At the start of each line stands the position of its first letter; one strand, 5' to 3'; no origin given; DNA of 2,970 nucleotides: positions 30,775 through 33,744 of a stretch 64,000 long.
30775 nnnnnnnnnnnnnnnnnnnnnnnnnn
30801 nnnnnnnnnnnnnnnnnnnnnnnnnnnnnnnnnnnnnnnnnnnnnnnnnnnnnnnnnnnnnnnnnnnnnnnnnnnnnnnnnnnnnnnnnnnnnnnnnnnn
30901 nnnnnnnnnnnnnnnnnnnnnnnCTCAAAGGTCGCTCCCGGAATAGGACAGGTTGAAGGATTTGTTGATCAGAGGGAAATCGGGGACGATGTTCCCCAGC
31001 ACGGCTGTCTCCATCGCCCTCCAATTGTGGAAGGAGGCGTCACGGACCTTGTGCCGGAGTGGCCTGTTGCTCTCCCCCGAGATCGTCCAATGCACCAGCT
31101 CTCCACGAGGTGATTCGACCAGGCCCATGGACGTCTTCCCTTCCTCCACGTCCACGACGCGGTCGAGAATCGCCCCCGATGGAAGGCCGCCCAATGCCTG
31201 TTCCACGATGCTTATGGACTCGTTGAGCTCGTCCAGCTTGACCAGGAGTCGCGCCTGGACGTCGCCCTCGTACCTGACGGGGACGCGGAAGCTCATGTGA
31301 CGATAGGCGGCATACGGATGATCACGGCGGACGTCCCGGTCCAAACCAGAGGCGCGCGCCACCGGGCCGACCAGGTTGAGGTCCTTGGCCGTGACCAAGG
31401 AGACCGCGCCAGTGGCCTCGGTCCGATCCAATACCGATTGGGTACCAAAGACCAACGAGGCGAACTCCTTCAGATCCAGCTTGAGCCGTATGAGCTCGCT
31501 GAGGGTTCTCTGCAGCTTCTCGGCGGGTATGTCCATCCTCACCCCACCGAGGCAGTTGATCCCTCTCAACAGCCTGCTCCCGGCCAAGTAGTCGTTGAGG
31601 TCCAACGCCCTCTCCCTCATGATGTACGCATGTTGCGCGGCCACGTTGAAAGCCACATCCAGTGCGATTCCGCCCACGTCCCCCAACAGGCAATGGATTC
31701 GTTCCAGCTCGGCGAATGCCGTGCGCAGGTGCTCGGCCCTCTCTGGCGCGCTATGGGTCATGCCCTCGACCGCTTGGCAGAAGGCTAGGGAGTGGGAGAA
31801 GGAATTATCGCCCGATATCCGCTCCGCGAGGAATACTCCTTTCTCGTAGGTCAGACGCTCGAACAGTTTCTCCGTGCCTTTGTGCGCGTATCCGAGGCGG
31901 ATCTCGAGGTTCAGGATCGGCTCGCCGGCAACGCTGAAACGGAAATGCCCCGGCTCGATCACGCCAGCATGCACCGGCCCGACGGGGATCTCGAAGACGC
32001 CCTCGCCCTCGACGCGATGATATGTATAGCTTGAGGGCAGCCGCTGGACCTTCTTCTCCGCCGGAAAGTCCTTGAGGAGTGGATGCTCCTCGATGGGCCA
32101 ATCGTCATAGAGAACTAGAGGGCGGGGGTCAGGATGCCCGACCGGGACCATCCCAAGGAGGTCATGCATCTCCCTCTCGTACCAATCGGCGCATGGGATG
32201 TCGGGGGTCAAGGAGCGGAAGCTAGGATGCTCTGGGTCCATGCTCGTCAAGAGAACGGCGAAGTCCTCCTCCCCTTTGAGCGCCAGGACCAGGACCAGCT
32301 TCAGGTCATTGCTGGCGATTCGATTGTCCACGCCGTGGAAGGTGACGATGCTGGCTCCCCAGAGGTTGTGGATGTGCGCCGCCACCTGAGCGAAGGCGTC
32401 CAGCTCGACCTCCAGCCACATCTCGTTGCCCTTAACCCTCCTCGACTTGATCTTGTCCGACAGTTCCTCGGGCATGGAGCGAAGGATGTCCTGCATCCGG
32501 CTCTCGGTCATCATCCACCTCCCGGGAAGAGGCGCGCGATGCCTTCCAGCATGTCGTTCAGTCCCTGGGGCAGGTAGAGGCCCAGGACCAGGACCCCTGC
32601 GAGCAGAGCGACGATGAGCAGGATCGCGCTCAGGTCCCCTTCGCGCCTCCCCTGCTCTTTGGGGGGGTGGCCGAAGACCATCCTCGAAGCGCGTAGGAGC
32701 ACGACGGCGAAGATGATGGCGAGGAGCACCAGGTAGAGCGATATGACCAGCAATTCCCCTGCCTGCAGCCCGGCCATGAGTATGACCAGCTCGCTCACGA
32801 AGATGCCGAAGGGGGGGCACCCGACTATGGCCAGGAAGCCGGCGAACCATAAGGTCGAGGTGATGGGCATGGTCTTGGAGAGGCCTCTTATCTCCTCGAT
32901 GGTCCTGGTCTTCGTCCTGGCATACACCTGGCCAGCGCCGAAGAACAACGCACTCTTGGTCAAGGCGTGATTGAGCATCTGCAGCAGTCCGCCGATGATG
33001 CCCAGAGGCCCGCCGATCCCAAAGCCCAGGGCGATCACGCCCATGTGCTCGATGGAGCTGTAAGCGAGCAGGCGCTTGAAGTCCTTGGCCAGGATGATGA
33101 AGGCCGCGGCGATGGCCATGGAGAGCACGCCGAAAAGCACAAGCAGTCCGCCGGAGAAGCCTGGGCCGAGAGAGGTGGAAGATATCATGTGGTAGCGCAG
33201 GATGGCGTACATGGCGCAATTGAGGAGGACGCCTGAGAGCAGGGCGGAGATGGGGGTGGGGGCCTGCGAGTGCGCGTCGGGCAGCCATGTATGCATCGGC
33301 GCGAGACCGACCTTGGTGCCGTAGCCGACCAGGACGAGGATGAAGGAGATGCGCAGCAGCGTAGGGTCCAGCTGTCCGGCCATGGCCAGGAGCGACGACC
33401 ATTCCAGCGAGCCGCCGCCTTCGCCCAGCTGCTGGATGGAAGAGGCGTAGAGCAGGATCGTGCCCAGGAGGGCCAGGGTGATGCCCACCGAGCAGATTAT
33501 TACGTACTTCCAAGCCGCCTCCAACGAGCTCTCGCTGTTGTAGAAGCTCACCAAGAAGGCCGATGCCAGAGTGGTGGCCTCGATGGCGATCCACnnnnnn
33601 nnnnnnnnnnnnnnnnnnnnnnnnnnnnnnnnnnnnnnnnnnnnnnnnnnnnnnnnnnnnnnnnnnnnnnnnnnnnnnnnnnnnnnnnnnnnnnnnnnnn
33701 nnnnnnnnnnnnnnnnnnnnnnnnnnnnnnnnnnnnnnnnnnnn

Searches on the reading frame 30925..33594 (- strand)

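Call 67: search_protein_families(library=pfam, proteins=[window:30925-33594:-], max_evalue=0.00001)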
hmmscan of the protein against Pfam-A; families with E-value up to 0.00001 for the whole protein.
window:30925-33594:- (889 aa): 2 families
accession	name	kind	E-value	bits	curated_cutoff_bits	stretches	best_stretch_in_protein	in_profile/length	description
PF00346.24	Complex1_49kDa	-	1.2e-47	162.7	24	2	656-811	11-166/271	Respiratory-chain NADH dehydrogenase, 49 Kd subunit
PF00329.25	Complex1_30kDa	-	2.6e-21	76.9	22.5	1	395-515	2-123/124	Respiratory-chain NADH dehydrogenase, 30 Kd subunit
